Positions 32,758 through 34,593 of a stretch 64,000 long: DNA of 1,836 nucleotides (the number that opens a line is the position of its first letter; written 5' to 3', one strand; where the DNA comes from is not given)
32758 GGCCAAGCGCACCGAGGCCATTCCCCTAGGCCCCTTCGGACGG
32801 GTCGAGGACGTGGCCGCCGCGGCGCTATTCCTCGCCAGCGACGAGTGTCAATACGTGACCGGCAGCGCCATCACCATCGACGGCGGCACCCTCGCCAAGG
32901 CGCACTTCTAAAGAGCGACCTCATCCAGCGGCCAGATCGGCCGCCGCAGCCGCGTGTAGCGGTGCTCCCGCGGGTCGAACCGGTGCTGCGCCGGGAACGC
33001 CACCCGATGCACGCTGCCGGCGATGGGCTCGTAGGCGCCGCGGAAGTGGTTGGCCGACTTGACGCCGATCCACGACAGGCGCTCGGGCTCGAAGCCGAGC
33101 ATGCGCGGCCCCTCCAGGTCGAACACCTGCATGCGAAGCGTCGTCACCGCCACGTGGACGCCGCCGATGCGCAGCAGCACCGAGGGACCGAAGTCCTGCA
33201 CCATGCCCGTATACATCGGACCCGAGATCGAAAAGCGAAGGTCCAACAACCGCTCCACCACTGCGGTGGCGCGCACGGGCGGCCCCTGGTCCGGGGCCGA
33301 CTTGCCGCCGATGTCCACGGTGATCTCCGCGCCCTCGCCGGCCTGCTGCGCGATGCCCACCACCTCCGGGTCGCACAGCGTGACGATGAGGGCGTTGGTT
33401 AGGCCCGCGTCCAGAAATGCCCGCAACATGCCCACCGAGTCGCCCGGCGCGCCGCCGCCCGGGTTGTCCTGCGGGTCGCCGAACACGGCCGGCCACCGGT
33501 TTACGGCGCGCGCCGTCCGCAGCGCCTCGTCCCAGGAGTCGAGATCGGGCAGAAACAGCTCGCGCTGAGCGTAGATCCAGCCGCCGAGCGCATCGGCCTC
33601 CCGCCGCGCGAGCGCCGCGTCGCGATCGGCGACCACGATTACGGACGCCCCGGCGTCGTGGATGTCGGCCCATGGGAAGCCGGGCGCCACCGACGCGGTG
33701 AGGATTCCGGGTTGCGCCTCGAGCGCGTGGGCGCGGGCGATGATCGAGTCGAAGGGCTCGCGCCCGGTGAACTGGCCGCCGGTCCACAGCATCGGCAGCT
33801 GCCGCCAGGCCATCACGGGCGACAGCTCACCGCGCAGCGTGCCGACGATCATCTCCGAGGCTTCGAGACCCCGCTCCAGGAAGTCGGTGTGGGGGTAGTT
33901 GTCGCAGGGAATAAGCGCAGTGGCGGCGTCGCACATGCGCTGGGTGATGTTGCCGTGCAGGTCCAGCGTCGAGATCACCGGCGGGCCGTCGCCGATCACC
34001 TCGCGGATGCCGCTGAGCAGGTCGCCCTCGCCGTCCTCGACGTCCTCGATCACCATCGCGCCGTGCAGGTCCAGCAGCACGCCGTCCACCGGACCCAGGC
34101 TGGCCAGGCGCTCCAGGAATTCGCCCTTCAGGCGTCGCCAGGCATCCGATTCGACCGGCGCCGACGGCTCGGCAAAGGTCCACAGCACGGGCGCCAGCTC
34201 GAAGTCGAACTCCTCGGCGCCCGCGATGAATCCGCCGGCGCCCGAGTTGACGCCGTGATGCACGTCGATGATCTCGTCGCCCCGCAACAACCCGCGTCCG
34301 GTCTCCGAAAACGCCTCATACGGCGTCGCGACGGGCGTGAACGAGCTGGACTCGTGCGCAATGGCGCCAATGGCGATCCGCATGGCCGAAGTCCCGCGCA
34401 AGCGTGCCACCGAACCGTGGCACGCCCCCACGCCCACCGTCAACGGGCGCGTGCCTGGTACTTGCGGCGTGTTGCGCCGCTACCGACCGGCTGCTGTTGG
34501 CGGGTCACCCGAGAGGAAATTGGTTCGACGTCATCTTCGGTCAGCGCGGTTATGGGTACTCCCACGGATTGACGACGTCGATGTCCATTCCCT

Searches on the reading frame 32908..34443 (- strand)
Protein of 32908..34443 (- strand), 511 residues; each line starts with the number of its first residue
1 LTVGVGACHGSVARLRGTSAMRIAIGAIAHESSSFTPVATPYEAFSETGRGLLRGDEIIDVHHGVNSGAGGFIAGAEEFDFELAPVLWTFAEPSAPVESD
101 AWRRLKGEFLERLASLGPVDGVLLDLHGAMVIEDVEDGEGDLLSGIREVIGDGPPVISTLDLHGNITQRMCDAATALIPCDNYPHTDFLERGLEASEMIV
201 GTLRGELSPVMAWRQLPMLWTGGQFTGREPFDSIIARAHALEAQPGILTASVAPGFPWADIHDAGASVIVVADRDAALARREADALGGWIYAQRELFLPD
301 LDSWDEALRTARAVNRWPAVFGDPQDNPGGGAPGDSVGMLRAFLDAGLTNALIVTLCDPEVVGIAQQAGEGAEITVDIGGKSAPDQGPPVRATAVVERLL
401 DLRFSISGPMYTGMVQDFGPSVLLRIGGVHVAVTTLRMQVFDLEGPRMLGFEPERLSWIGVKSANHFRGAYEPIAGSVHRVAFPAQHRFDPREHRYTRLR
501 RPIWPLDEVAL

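Call 19: search_protein_families(library=pfam, proteins=[window:32908-34443:-], max_evalue=0.001)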
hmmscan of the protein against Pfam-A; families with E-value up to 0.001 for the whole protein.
window:32908-34443:- (511 aa): 2 families
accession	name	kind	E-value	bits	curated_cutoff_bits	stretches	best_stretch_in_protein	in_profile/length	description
PF07364.17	DUF1485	-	1.8e-94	316.7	22.8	1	22-311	1-289/290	Metallopeptidase family M81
PF07171.17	MlrC_C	-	1.8e-46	159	27.2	1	323-498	3-178/178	MlrC C-terminus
